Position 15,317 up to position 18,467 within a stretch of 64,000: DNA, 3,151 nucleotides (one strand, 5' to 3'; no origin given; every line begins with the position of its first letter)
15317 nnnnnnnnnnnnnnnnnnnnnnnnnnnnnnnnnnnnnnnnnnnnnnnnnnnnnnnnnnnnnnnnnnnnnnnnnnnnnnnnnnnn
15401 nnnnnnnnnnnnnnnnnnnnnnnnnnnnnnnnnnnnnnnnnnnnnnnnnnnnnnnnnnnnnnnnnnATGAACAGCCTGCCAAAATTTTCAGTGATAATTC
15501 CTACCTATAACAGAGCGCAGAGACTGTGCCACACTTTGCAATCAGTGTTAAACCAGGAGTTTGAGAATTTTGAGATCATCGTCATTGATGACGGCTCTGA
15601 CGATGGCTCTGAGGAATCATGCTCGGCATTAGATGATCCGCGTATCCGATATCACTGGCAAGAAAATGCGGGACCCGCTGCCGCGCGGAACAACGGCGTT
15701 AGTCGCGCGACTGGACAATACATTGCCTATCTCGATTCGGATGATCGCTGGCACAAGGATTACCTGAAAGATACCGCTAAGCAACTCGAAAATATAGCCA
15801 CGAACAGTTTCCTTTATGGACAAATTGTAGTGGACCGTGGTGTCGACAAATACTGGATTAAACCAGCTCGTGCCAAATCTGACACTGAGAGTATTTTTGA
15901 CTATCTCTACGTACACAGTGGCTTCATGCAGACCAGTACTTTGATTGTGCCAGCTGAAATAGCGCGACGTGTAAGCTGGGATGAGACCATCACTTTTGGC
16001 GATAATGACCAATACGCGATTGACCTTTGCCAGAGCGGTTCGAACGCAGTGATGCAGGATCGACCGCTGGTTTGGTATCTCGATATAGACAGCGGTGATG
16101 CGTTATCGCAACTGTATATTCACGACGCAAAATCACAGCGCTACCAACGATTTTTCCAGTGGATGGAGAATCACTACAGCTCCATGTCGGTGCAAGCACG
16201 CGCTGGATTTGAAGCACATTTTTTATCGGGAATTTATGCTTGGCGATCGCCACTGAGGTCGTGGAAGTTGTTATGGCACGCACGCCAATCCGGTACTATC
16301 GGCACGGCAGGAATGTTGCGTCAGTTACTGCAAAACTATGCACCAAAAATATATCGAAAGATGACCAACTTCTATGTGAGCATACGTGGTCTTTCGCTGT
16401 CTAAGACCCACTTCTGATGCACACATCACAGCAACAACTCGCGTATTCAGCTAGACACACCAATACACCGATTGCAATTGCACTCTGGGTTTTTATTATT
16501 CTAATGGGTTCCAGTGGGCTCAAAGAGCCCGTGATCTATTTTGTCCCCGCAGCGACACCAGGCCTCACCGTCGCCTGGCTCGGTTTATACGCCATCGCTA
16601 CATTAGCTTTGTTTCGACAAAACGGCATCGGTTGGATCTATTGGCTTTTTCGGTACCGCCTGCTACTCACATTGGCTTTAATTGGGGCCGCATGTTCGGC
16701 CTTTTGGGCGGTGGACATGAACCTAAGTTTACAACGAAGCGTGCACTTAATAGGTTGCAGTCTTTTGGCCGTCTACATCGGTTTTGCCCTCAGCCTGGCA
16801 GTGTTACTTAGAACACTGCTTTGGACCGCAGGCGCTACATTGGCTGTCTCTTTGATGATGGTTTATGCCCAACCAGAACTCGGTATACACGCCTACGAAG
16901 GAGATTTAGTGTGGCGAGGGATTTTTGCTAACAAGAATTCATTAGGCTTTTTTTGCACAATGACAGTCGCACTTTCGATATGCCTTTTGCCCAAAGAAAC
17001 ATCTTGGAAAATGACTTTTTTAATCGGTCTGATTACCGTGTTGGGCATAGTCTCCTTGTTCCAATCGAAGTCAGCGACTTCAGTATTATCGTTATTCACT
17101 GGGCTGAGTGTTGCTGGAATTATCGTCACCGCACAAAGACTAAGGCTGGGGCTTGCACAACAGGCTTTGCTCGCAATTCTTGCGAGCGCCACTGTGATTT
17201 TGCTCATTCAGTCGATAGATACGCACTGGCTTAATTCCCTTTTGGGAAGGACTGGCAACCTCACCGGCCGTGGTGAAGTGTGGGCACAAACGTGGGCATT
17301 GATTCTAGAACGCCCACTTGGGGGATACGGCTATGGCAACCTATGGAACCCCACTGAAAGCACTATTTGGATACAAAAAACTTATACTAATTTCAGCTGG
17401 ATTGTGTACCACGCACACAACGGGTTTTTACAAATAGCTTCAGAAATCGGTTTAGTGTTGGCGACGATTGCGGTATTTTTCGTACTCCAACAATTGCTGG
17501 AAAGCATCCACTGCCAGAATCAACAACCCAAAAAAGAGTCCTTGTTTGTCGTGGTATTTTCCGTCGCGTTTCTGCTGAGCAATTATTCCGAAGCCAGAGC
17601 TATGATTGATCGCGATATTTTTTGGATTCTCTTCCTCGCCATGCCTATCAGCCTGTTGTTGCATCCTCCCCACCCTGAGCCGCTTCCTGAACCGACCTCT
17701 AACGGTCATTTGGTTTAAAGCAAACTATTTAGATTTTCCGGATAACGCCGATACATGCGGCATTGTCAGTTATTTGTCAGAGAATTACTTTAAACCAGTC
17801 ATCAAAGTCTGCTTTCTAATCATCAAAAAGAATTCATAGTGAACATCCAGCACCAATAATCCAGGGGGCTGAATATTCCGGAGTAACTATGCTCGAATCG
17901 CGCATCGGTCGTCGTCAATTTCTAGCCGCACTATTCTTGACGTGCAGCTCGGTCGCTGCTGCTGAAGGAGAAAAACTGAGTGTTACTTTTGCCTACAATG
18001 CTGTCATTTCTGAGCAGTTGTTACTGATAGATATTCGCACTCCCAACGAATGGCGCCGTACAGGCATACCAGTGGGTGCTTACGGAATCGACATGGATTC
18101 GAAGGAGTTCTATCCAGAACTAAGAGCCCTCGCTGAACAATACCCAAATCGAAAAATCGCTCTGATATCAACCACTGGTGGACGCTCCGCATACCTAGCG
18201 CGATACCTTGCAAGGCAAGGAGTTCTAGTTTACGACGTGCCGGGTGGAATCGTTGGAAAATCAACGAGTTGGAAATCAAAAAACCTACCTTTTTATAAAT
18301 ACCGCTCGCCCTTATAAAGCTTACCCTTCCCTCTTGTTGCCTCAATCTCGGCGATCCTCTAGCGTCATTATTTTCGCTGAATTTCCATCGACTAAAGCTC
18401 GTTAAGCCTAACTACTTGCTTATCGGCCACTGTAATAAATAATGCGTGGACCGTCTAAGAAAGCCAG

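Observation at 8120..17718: Polysaccharide biosynthesis island without OPX/phosphatase genes, predicted to build a xylose-containing polymer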

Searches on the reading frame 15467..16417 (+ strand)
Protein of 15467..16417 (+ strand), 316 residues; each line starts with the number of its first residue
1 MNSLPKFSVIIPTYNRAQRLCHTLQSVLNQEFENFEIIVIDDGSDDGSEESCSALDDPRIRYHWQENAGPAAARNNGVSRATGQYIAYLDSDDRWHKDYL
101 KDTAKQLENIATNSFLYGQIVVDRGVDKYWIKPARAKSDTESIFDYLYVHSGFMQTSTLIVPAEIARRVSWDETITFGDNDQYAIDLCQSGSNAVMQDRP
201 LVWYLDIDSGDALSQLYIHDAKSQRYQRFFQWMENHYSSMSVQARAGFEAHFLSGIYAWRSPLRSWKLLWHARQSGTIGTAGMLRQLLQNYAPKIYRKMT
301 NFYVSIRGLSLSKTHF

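Call 3: search_protein_families(library=pfam, proteins=[window:15467-16417:+])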
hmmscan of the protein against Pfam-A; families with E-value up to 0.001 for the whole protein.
window:15467-16417:+ (316 aa): 4 families
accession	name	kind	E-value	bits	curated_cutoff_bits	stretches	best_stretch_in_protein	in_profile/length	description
PF00535.33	Glycos_transf_2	-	6.4e-36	124.3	23.3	1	8-141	1-139/168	Glycosyl transferase family 2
PF10111.15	Glyco_tranf_2_2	-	1.5e-13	51.3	27.3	1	8-113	1-114/276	Glycosyltransferase like family 2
PF13641.12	Glyco_tranf_2_3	-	1.5e-11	45.2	27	1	5-107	1-111/230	Glycosyltransferase like family 2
PF13704.12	Glyco_tranf_2_4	-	0.00087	20.2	27.5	0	15-92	2-81/98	Glycosyl transferase family 2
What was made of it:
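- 15467..16417 (+): GT2 glycosyltransferase (b). PF00535 E=6e-36 (call 3).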

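Call 4: search_protein_families(library=ncbifam, proteins=[window:15467-16417:+])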
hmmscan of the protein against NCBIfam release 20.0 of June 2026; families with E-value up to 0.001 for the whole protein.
window:15467-16417:+ (316 aa): 26 families (the best 25 are shown)
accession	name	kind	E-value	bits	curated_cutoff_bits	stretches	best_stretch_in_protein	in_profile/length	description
NF041875.1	EPS_EpsD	equivalog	2.6e-28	99.4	370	1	8-127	2-123/325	exopolysaccharide biosynthesis glycosyltransferase EpsD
NF047683.1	TeichurnBiosyTuaG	equivalog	2.6e-26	92.8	400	1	4-115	5-116/252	teichuronic acid biosynthesis protein TuaG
NF007482.0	PRK10073.1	equivalog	5.3e-23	81.6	423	1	1-98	2-101/334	glycosyltransferase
NF050050.1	ProtGlycPglI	equivalog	3e-22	79.4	500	1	5-108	2-109/306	GalNAc(5)-diNAcBac-PP-undecaprenol beta-1,3-glucosyltransferase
NF007453.0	PRK10018.1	equivalog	2.7e-20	73.2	382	1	4-125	5-129/280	colanic acid biosynthesis glycosyltransferase WcaA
TIGR04017.1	WcaA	equivalog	1e-19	71.2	495.75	1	4-125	4-128/279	colanic acid biosynthesis glycosyltransferase WcaA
NF038299.1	EPS_HpsN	equivalog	1.8e-18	66.6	425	1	5-111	1-110/317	hormogonium polysaccharide biosynthesis glycosyltransferase HpsN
TIGR03965.1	mycofact_glyco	equivalog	1.2e-16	60.6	280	1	3-108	72-180/467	mycofactocin biosynthesis glycosyltransferase MftF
TIGR03937.1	PgaC_IcaA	equivalog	1.7e-16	60.2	422.3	1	2-93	42-136/407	poly-beta-1,6-N-acetyl-D-glucosamine synthase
NF038302.1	EPS_HpsE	equivalog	1.8e-14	53.4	300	1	6-106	2-110/307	hormogonium polysaccharide biosynthesis glycosyltransferase HpsE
NF053739.1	GlytfEpsEBac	equivalog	3.1e-13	49.3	450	1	5-111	1-111/265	glycosyltransferase EpsE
TIGR04283.1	glyco_like_mftF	equivalog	1.9e-12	47.2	182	1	8-107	2-97/221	TIGR04283 family arsenosugar biosynthesis glycosyltransferase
TIGR03111.1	glyc2_xrt_Gpos1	hypoth_equivalog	2e-12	46.7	363.95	1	2-124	46-173/439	TIGR03111 family XrtG-associated glycosyltransferase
TIGR04009.1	wcaE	equivalog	2.1e-10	40.3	369.2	1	13-128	9-127/248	colanic acid biosynthesis glycosyltransferase WcaE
NF041394.1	GtaseAglG_Halo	equivalog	3.1e-10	39.8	440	1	6-109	2-109/304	glucosyl-dolichyl phosphate glucuronosyltransferase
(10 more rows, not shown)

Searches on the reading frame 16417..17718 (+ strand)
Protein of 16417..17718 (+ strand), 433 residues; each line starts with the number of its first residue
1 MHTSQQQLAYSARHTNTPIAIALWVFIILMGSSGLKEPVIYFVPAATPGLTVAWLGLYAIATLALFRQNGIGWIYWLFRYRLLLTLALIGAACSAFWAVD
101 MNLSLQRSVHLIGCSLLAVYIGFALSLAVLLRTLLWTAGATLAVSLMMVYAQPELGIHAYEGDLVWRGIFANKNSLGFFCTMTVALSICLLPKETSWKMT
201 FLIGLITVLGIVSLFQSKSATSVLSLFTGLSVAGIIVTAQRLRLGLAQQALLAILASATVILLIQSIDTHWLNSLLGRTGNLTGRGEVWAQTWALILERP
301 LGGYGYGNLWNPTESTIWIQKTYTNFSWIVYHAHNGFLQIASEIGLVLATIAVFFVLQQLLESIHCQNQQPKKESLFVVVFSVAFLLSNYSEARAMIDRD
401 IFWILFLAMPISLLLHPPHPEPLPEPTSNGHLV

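Call 3: search_protein_families(library=pfam, proteins=[window:16417-17718:+])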
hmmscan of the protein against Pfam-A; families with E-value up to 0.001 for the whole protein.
window:16417-17718:+ (433 aa): 1 family
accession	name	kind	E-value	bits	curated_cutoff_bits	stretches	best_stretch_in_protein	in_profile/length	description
PF04932.20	Wzy_C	-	2e-15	57.3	31.7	1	206-351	2-147/149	O-Antigen ligase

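Call 4: search_protein_families(library=ncbifam, proteins=[window:16417-17718:+])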
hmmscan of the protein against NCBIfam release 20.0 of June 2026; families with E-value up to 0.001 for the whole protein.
window:16417-17718:+ (433 aa): 0 families

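Call 15: search_protein_families(library=pfam, proteins=[window:16417-17718:+], max_evalue=10)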
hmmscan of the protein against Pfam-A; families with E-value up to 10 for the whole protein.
window:16417-17718:+ (433 aa): 2 families
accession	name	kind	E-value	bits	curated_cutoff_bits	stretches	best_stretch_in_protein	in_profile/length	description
PF04932.20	Wzy_C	-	2e-15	57.3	31.7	1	206-351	2-147/149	O-Antigen ligase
PF11177.13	DUF2964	-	0.058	14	24.2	1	343-366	5-28/62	Protein of unknown function (DUF2964)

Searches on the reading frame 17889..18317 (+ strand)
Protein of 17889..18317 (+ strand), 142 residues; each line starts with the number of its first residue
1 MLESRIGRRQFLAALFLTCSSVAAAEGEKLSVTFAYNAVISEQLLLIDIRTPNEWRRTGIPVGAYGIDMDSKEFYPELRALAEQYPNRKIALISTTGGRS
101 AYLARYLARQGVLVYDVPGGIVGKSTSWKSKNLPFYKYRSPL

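Call 3: search_protein_families(library=pfam, proteins=[window:17889-18317:+])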
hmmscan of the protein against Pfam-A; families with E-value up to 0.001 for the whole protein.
window:17889-18317:+ (142 aa): 1 family
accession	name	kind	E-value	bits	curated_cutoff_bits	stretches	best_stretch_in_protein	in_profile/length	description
PF00581.25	Rhodanese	-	4.5e-08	33.9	22.2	1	39-122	9-97/102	Rhodanese-like domain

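Call 4: search_protein_families(library=ncbifam, proteins=[window:17889-18317:+])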
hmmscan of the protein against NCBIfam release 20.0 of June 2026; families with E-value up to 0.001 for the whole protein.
window:17889-18317:+ (142 aa): 3 families
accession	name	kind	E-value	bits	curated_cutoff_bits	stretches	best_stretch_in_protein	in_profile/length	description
NF006444.0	PRK08762.1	equivalog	5.7e-07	28.5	449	1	38-137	24-116/387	molybdopterin-synthase adenylyltransferase MoeB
NF005646.0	PRK07411.1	equivalog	0.0002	20.6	633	1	41-127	297-382/390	molybdopterin-synthase adenylyltransferase MoeB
NF001133.1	PRK00142.1-1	equivalog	0.00028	20.5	170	1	24-130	102-209/229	oxygen-dependent tRNA uridine(34) hydroxylase TrhO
